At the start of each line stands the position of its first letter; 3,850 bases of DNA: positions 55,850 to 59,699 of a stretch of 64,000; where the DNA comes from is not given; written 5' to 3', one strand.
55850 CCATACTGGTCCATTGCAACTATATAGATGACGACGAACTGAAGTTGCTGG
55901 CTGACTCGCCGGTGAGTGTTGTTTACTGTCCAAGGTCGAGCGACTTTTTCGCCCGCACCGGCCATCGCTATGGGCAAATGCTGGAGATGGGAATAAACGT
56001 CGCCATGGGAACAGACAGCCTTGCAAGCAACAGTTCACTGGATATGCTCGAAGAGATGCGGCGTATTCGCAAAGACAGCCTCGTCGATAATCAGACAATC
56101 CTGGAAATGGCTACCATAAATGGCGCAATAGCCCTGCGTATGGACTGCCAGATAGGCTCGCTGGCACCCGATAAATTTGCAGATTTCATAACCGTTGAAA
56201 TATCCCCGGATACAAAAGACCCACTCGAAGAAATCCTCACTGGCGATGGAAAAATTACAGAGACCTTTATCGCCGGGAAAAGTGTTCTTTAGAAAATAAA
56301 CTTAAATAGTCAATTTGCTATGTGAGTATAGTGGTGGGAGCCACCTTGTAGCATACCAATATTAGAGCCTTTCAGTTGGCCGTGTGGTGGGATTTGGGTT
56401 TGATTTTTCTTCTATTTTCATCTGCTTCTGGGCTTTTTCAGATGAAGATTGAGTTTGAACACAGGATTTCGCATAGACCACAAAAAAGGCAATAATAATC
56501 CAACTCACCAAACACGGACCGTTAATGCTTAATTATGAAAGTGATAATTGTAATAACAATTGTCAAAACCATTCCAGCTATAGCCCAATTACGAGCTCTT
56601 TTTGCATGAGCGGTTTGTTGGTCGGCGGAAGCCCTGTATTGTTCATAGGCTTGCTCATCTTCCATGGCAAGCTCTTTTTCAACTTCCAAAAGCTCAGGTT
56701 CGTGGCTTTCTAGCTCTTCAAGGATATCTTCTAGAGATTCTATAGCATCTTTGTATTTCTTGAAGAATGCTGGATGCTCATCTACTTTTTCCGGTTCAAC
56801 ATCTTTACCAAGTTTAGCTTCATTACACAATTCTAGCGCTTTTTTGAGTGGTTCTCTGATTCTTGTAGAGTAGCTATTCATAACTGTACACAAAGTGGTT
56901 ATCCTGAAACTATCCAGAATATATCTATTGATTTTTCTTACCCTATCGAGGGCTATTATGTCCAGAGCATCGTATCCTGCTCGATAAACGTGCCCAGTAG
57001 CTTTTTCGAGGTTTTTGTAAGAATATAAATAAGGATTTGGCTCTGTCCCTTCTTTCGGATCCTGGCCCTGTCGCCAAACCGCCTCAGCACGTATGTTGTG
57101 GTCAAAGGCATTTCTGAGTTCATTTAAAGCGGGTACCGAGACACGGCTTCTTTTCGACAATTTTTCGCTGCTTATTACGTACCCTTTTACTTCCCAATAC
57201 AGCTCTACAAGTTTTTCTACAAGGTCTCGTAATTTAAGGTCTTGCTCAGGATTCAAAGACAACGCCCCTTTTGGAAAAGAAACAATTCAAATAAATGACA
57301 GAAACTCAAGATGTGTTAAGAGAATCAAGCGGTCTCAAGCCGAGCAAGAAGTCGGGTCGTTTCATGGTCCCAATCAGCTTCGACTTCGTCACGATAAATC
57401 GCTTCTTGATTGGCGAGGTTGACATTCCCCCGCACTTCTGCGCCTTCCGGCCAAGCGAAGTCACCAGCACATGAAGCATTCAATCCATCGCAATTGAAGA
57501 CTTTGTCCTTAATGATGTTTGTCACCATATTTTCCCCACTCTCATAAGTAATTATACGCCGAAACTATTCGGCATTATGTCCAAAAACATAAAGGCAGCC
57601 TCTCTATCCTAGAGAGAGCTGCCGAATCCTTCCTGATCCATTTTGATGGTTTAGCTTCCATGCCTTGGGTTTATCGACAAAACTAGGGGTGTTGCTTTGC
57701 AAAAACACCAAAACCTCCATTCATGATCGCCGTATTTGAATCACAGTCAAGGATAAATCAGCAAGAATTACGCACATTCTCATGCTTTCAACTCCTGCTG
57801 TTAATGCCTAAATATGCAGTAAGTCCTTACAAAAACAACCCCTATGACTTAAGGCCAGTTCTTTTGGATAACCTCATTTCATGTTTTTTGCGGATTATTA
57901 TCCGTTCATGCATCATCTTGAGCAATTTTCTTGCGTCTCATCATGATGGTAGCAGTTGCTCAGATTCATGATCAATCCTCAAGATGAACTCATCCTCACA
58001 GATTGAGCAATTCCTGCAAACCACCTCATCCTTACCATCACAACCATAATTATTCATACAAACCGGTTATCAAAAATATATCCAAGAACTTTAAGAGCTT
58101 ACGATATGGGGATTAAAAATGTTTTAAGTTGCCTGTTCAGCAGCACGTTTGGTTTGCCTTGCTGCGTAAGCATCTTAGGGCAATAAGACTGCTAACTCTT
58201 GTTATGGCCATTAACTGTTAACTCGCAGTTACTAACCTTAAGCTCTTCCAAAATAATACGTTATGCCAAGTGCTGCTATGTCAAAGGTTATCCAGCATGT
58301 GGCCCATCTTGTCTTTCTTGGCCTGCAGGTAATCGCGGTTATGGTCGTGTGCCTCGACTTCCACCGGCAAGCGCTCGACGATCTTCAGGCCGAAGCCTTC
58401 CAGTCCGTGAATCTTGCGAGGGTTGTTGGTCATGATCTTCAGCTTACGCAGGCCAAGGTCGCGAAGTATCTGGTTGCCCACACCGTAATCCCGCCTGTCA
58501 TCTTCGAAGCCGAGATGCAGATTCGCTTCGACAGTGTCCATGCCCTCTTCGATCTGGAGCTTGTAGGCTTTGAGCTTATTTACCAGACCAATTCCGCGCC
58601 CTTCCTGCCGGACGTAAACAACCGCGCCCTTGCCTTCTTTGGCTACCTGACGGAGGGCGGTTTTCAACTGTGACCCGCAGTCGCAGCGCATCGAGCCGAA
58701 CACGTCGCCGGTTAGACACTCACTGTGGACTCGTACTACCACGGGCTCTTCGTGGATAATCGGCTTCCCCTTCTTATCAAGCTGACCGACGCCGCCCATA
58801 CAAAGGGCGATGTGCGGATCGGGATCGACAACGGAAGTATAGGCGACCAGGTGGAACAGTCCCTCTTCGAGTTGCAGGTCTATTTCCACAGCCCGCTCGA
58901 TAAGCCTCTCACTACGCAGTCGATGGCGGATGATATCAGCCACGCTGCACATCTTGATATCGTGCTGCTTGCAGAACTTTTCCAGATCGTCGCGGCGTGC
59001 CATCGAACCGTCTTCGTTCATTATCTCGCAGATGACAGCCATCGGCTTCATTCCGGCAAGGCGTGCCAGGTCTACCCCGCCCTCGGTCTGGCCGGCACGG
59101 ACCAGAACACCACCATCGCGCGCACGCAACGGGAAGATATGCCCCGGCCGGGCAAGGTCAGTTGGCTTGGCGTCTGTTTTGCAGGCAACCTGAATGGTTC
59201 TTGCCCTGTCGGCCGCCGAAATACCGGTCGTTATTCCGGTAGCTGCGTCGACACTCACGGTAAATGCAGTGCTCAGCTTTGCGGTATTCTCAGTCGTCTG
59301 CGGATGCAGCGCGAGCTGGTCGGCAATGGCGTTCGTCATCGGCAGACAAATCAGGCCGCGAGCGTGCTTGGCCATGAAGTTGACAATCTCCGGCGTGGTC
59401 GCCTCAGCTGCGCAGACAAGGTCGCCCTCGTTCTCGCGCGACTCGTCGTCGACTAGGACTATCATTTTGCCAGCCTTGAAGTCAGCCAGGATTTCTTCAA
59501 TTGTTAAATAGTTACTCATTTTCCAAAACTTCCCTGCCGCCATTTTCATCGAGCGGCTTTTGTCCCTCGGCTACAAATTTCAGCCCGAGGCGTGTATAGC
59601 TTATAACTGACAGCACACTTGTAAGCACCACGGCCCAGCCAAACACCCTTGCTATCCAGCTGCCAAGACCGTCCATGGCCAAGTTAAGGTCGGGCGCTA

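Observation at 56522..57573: Two-gene AT-rich unit: small acidic protein plus membrane-anchored Rx4H (HEPN-like) protein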

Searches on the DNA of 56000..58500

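Call 60: search_rna_families(source=window, start=56000, end=58500, threshold=evalue, max_evalue=1)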
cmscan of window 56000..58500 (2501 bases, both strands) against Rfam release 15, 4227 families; matches with E-value up to 1: 0.
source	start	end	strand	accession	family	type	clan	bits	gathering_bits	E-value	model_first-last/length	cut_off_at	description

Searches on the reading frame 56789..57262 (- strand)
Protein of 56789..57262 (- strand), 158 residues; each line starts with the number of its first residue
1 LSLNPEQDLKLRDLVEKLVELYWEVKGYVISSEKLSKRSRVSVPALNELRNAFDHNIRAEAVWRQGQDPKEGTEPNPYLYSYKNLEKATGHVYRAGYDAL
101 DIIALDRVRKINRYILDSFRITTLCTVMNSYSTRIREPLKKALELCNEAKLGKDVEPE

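Call 40: find_related_loci(query=A3, collection=genome_contigs, flank=4000)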
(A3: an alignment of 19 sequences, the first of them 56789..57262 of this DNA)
Query A3 (158 aa) in genome_contigs; peptide patterns used: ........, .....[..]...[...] (x = any residue, [..] = any of these).
57 stretches matched a pattern; 20 encode a relative of the query (tblastn E <= 1e-3); 20 distinct loci.
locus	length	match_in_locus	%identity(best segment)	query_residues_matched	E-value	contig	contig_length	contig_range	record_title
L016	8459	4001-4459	54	1-158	4e-51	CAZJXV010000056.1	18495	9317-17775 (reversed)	MAG TPA_asm: uncultured Verrucomicrobiota bacterium isolate binchicken_co334_105 genome assembly, contig: NODE_5191_leng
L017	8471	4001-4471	59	1-158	2e-62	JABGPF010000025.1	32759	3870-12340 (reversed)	MAG: Phycisphaerales bacterium isolate co234_bin25 NODE_2718_length_32759_cov_5.272750, whole genome shotgun sequence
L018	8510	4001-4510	44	1-158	2e-34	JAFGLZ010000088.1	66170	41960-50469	MAG: Phycisphaerae bacterium isolate Zod_Metabat.429 k87_3848753, whole genome shotgun sequence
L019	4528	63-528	55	2-157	1e-47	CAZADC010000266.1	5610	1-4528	MAG TPA_asm: uncultured Planctomycetaceae bacterium isolate SRP332253_co2_121 genome assembly, contig: NODE_15690_length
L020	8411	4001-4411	38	12-155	5e-20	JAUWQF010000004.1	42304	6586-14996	MAG: Methanothrix sp. isolate CSMAG_2495 CSMAG_2495_k141_785412_length_42304_cov_11.0781, whole genome shotgun sequence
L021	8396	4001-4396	35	17-155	3e-19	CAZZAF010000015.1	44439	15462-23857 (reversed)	MAG TPA_asm: uncultured archaeon isolate binchicken_co92_4 genome assembly, contig: NODE_197_length_44439_cov_16.710526,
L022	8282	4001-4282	38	4-105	6e-18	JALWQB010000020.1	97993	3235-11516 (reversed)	MAG: Deltaproteobacteria bacterium isolate M2_metabat1_scaf2bin.001 M2_NODE_114_length_97993_cov_7.761133, whole genome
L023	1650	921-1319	35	17-155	1e-17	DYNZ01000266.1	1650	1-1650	MAG TPA_asm: Leptospira biflexa isolate SulCav_GS09_5_45_42 SulCav_GS09_5_121598_length_1650_cov_29_910972, whole genome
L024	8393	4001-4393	36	17-155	2e-17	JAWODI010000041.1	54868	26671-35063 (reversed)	MAG: Archaeoglobaceae archaeon isolate BLK5-2.bin.126 k191_2196086, whole genome shotgun sequence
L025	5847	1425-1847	32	8-155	1e-16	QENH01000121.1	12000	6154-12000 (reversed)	Methanophagales archaeon isolate CONS3730B06UFb1 Ga0123266_1089, whole genome shotgun sequence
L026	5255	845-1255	31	12-155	2e-16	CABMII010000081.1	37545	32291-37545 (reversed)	uncultured archaeon isolate LFW-280_4 genome assembly, contig: LFW2804_171, whole genome shotgun sequence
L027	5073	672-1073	34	15-155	1e-15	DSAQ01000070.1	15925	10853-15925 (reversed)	MAG TPA_asm: Proteobacteria bacterium isolate SpSt-1152 Ga0129302_1001768, whole genome shotgun sequence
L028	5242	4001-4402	34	15-155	1e-15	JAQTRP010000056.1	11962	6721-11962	MAG: Candidatus Omnitrophota bacterium isolate STB_166 NODE_13516_length_11962_cov_3.394930_Sandtown_B, whole genome sho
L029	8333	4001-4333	35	3-113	6e-15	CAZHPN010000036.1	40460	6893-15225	MAG TPA_asm: uncultured bacterium isolate binchicken_co3_336 genome assembly, contig: NODE_2856_length_40460_cov_6.82942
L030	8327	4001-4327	31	15-139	1e-12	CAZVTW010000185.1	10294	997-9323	MAG TPA_asm: uncultured Bacteroidales bacterium isolate binchicken_co8_117 genome assembly, contig: NODE_12545_length_10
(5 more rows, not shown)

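Call 41: find_related_loci(query=A3, collection=viral_contigs, flank=4000)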
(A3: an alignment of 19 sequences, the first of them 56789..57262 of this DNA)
Query A3 (158 aa) in viral_contigs; peptide patterns used: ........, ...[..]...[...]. (x = any residue, [..] = any of these).
12 stretches matched a pattern, but none encodes a relative of the query by tblastn (E <= 1e-3).

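Call 46: predict_structure(alignment_id=A3)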
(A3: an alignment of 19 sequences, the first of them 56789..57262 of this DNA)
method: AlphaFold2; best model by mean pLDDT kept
length: 158 residues; sequences in the alignment: 19
mean_pLDDT: 87.9   pTM: 0.79
mean pLDDT of the five models: 87.9, 85.9, 85.7, 83.4, 82.7
residues with pLDDT >= 90: 96; 70-90: 49; 50-70: 11; < 50: 2
segments of 3 or more residues with pLDDT < 50: none
pLDDT, mean of each block of 10 residues (from residue 1): 91 97 95 80 91 97 94 94 97 93 89 73 76 85 87 60
secondary structure, 60 per line:
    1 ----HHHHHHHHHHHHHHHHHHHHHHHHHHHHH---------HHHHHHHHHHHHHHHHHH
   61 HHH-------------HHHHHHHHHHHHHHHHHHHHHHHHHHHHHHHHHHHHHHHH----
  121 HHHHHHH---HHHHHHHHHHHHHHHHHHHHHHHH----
elements in order: H5-33 H43-63 H77-116 H121-127 H131-154

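Call 49: fold_search(model_id=the predicted structure, library=pdb)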
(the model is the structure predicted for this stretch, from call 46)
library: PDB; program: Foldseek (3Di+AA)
matches with E <= 10: 159; with E <= 0.001: 0
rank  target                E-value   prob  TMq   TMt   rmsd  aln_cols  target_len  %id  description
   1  7o3x_A                6.0e-01  0.51  0.34  0.27  24.2       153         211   16  Structural basis for VIPP1 oligomerization and maintenance of thylakoid membrane integrity (released 2021-06-30)
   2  7o3w_A                6.0e-01  0.51  0.34  0.27  24.3       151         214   13  Structural basis for VIPP1 oligomerization and maintenance of thylakoid membrane integrity (released 2021-06-30)
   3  1wkz_A                6.7e-01  0.28  0.25  0.17  13.0       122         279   16  Crystal Structure Of Octaprenyl Pyrophosphate Synthase From Hyperthermophilic Thermotoga Maritima K41A mutant (released 2005-06-28)
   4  6jmu_A                1.1e+00  0.21  0.29  0.34  15.3       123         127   16  Crystal structure of GIT1/Paxillin complex (released 2020-05-20)
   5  6ch2_E                1.2e+00  0.20  0.28  0.29  17.5       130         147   12  Crystal structure of the cytoplasmic domain of FlhA and FliT-FliD complex (released 2018-05-16)
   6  8i7o_D4               1.5e+00  0.41  0.38  0.44  24.0       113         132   10  In situ structure of axonemal doublet microtubules in mouse sperm with 16-nm repeat (released 2023-10-11)
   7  6zvs_A                1.5e+00  0.20  0.30  0.34  25.3       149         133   13  C12 symmetry: Bacterial Vipp1 and PspA are members of the ancient ESCRT-III membrane-remodeling superfamily. (released 2021-08-04)
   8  6ch2_D                1.5e+00  0.14  0.25  0.27  18.4       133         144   11  Crystal structure of the cytoplasmic domain of FlhA and FliT-FliD complex (released 2018-05-16)
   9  6tz4_02               1.7e+00  0.08  0.20  0.18  29.3       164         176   10  CryoEM reconstruction of membrane-bound ESCRT-III filament composed of CHMP1B+IST1 (right-handed) (released 2020-04-08)
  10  5jtg_E                1.8e+00  0.13  0.26  0.15  14.7       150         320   15  Crystal structure of Thermotoga maritima mutant D89K/D253K (released 2017-01-25)
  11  5los                  1.9e+00  0.33  0.31  0.49   8.9        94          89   17  Piriformospora indica PIIN_05872 (released 2018-05-02)
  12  8hdu_C                1.9e+00  0.09  0.19  0.19  16.4       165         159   12  De novo design cavitated protein without predefined topology (released 2023-01-18)
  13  8tmd_B                2.0e+00  0.21  0.32  0.17  14.1       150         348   13  Cryo-EM structure of CorA in complex with conformation-specific synthetic antibody C18 and 100 uM MgCl2, State MG0.1-1 (released 2025-02-12)
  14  5ld0                  2.1e+00  0.13  0.23  0.19  13.8       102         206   15  Chimeric GST (released 2016-09-21)
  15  8hdu_A                2.1e+00  0.08  0.19  0.19  16.4       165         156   12  De novo design cavitated protein without predefined topology (released 2023-01-18)
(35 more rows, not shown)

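Call 69: fold_search(model_id=the predicted structure, library=viral)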
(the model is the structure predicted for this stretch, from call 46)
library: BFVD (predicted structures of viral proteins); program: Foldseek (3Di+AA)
matches with E <= 10: 306; with E <= 0.001: 0
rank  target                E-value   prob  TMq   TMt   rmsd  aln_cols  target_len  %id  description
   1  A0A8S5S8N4            9.9e-01  0.28  0.34  0.11  30.5       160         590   12  Minor tail protein (Fragment) [Siphoviridae sp. ctHNe8]
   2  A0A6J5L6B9            9.9e-01  0.18  0.20  0.27  11.2       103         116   16  Clostridium phage phiCTP1, Gp74 [uncultured Caudovirales phage]
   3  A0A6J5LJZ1            1.2e+00  0.10  0.21  0.27  23.2       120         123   22  Uncharacterized protein [uncultured Caudovirales phage]
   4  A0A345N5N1            1.3e+00  0.54  0.38  0.51   5.4       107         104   12  (no name in the UniProt tables at hand)
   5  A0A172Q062            1.3e+00  0.13  0.23  0.22  21.4       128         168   17  Uncharacterized protein [Acinetobacter phage vB_AbaM_ME3]
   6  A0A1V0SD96            1.4e+00  0.16  0.27  0.32  20.1       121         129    9  Uncharacterized protein [Indivirus ILV1]
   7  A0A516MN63            1.4e+00  0.10  0.22  0.24  21.9       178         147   12  (no name in the UniProt tables at hand)
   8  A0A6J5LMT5            1.4e+00  0.14  0.22  0.29  14.6       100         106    9  Uncharacterized protein [uncultured Caudovirales phage]
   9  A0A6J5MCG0            1.5e+00  0.30  0.27  0.40   9.2        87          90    7  Uncharacterized protein [uncultured Caudovirales phage]
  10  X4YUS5                1.5e+00  0.12  0.23  0.15  22.4       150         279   12  Uncharacterized protein [Lactococcus phage P118]
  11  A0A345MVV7            1.6e+00  0.14  0.30  0.14  20.4       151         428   14  (no name in the UniProt tables at hand)
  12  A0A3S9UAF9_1          1.7e+00  0.13  0.28  0.06  24.3       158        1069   14  Tape measure protein [Gordonia phage Dorito]
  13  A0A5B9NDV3            1.8e+00  0.08  0.19  0.22  26.7       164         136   13  (no name in the UniProt tables at hand)
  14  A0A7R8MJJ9            1.8e+00  0.08  0.19  0.09  23.3       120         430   14  Uncharacterized protein [Klebsiella phage vB_KvM-Eowyn]
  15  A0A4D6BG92            1.8e+00  0.21  0.36  0.30  24.3       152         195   13  (no name in the UniProt tables at hand)
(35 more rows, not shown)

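Call 76: search_dna_similar(query=L023:855-1640:+, collection=plasmids, mode=protein, max_evalue=0.001)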
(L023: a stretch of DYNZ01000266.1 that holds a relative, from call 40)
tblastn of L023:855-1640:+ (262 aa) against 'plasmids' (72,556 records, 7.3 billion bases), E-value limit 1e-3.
Records with a match: 1; places in all: 1; records where one place covers at least 80% of the query: 0.
Best place of each record, by identity: <60% 1.
By first word of the organism name: Monoglobus 1.
By predicted mobility (MOB-suite, as given by PLSDB): non-mobilizable 1.
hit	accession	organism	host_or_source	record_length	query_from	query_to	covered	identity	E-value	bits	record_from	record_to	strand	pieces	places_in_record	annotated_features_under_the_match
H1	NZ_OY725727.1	Monoglobus pectinilyticus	-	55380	3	153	58%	28.0%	2e-7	59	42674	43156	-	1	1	hypothetical protein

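Call 77: search_dna_similar(query=L023:855-1640:+, collection=phages, mode=protein, max_evalue=0.001)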
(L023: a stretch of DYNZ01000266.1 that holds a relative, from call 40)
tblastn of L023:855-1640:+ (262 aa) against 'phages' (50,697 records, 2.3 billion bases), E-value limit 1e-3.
No match.

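Call 78: get_annotated_region(hit=H1, flank=6000)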
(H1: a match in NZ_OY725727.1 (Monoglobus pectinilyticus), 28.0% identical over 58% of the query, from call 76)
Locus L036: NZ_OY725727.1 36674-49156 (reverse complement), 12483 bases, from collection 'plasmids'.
description: Monoglobus pectinilyticus strain Ruminococcaceae species TSDC17.2-1.2 plasmid 3, complete sequence
organism: Monoglobus pectinilyticus (NCBI taxid 1981510)
taxonomy: Bacteria; Bacillota; Clostridia; Monoglobales; Monoglobaceae; Monoglobus; Monoglobus pectinilyticus
host: -; source: -; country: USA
typing (MOB-suite, as given by PLSDB): non-mobilizable
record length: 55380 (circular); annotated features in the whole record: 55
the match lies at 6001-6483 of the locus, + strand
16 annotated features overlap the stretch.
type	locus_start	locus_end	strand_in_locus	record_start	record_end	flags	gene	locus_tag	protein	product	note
CDS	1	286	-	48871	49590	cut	-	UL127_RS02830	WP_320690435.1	ZIP family metal transporter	GO:0030001 - metal ion transport [Evidence IEA]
CDS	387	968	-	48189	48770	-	-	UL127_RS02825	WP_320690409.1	helix-turn-helix domain-containing protein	-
CDS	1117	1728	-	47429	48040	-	-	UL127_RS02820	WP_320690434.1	sugar O-acetyltransferase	-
CDS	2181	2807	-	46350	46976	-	-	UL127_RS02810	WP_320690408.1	YigZ family protein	-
CDS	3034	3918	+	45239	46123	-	-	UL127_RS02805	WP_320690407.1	MBL fold metallo-hydrolase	-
CDS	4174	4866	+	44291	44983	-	-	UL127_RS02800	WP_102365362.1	response regulator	GO:0000160 - phosphorelay signal transduction system [Evidence IEA]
CDS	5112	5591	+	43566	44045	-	-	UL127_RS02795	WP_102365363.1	hypothetical protein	-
CDS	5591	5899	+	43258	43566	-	-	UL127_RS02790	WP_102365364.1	hypothetical protein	-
CDS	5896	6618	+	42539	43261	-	-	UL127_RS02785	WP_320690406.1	hypothetical protein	-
CDS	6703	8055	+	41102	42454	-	-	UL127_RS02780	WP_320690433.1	MATE family efflux transporter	GO:0006855 - xenobiotic transmembrane transport [Evidence IEA]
CDS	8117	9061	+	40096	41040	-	-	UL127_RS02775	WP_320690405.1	alpha/beta fold hydrolase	-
CDS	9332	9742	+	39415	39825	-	-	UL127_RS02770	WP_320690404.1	VOC family protein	-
CDS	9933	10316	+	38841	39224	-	-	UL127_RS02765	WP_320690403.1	hypothetical protein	-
CDS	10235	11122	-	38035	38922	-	-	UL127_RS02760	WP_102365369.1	FAD-dependent oxidoreductase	-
CDS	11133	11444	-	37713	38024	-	trxA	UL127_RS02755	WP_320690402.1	thioredoxin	-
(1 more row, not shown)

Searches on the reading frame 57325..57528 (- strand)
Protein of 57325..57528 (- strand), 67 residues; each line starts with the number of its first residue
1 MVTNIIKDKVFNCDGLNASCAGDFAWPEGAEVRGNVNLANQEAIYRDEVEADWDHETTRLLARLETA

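Call 3: search_protein_families(library=pfam, proteins=[window:57325-57528:-], max_evalue=1)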
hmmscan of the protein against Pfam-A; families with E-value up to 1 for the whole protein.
window:57325-57528:- (67 aa): 0 families

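Call 4: search_protein_families(library=padloc, proteins=[window:57325-57528:-], max_evalue=1)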
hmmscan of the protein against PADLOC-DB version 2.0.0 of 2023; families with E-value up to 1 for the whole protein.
window:57325-57528:- (67 aa): 0 families

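Call 7: search_protein_families(library=ncbifam, proteins=[window:57325-57528:-], max_evalue=1)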
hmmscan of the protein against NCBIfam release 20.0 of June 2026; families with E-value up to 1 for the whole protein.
window:57325-57528:- (67 aa): 0 families

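Call 8: search_protein_families(library=phrogs, proteins=[window:57325-57528:-], max_evalue=1)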
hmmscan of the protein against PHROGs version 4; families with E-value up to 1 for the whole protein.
window:57325-57528:- (67 aa): 0 families

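Call 13: find_homologous_proteins(query=window:57325-57528:-, max_evalue=1)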
Query window:57325-57528:- (67 aa): 2 proteins with E <= 1 among 2 candidates.
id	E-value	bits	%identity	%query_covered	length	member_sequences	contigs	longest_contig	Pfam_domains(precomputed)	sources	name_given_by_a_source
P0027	1.5e-38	147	100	100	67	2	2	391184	-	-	-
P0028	6.2e-10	57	56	81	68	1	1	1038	-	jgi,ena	-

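Call 14: find_encoding_contigs(protein=P0028, flank=5000)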
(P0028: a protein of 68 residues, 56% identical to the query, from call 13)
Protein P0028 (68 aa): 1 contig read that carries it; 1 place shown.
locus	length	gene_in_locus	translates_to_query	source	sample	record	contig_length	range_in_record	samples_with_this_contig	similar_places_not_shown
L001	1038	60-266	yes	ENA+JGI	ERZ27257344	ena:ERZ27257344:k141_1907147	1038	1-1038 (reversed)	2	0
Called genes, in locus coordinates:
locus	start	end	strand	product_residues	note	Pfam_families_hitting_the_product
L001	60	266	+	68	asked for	-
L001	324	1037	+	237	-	?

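Call 44: search_protein_families(library=pfam, proteins=[window:57325-57528:-], max_evalue=10)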
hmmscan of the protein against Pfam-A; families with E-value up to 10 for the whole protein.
window:57325-57528:- (67 aa): 0 families

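Call 67: find_homologous_proteins(query=A4, max_evalue=0.01)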
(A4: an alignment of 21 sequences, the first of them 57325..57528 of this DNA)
Query A4 (21 sequences) (67 aa, profile of the alignment): 43 proteins with E <= 0.01 among 8000 candidates.
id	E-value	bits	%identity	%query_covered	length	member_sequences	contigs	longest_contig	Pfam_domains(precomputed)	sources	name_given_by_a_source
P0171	1.9e-22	96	-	-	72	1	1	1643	-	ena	-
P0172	8.3e-22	94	-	-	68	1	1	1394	-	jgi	-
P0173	1.0e-21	94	-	-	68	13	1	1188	-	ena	-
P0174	1.5e-21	94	-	-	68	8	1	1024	-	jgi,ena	jgi:hypothetical protein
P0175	1.7e-21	93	-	-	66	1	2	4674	-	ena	-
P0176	1.9e-21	93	-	-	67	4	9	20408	-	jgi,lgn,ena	-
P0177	3.4e-21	92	-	-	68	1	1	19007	-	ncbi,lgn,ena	-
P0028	1.8e-20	90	56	81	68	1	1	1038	-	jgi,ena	-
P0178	1.8e-20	90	-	-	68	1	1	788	-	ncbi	-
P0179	3.8e-20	89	-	-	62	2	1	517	-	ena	-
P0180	2.4e-19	86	-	-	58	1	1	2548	-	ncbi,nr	ncbi:MAG: hypothetical protein U9N61_08270 [Euryarchaeota archaeon]|nr:hypothetical protein [Euryarc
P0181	6.5e-19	85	-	-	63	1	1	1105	-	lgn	-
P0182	1.4e-17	81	-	-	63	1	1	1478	-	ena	-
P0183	1.7e-17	81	-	-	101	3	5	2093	-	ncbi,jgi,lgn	jgi:hypothetical protein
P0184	2.0e-17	80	-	-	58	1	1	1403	-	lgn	-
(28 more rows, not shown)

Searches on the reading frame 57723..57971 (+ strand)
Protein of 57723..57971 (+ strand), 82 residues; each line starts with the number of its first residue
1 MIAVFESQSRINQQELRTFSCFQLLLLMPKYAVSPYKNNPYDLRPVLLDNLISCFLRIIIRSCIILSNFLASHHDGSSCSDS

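Call 3: search_protein_families(library=pfam, proteins=[window:57723-57971:+], max_evalue=1)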
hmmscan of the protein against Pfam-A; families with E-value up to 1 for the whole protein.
window:57723-57971:+ (82 aa): 1 family
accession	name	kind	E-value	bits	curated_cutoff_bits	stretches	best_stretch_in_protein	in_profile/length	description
PF20412.3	RALGAPB_N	-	0.091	13.2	27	1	16-64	29-78/125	RALGAPB N-terminal domain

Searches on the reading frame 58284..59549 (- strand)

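Call 98: search_protein_families(library=pfam, proteins=[window:58284-59549:-], max_evalue=0.00001)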
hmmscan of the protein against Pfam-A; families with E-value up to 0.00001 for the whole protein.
window:58284-59549:- (422 aa): 2 families
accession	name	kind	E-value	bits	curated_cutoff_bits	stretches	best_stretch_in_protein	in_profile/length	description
PF00926.24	DHBP_synthase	-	2.2e-84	282.2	26.4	1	18-208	1-190/191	3,4-dihydroxy-2-butanone 4-phosphate synthase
PF00925.25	GTP_cyclohydro2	-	1.2e-67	227.1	23.3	1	219-395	2-165/165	GTP cyclohydrolase II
